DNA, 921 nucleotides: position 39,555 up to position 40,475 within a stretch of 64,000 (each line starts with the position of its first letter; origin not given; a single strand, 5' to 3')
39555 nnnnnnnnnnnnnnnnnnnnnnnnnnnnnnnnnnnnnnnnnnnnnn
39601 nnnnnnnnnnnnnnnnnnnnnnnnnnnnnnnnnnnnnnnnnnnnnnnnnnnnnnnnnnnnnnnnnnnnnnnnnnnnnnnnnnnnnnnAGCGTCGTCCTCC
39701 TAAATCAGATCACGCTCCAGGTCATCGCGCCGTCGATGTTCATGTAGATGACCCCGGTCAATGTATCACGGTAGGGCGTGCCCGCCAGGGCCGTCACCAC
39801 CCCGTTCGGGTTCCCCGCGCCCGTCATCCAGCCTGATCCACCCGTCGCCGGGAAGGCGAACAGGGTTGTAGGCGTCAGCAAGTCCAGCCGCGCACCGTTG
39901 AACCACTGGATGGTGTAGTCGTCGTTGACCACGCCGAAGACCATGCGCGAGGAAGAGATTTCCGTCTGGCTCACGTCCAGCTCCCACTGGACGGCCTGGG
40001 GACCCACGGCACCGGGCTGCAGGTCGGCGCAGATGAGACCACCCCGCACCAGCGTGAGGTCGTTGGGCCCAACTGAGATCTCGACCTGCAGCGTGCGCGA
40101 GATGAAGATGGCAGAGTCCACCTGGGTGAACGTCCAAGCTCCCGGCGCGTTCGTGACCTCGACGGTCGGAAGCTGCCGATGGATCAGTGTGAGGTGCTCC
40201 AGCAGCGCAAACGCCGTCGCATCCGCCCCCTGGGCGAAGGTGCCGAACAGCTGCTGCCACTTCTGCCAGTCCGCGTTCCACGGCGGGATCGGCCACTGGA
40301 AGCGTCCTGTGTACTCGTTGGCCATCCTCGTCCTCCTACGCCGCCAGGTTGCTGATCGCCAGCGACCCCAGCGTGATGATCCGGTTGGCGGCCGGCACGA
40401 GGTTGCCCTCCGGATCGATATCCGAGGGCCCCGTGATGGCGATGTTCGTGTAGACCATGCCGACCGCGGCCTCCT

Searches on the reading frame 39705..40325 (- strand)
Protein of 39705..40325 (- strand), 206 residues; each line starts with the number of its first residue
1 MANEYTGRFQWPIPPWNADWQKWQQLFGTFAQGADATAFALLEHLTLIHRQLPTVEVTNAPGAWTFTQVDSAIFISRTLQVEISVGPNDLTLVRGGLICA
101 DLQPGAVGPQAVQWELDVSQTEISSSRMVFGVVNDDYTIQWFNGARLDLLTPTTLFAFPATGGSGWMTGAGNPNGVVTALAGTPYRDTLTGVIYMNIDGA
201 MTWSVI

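Call 68: search_protein_families(library=pfam, proteins=[window:39705-40325:-], max_evalue=1)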
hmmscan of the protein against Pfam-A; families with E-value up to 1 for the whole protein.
window:39705-40325:- (206 aa): 1 family
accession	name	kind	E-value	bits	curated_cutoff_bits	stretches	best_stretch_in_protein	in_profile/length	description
PF12611.13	Flagellar_put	-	0.97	9.7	21.1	0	66-74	16-24/24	Putative flagellar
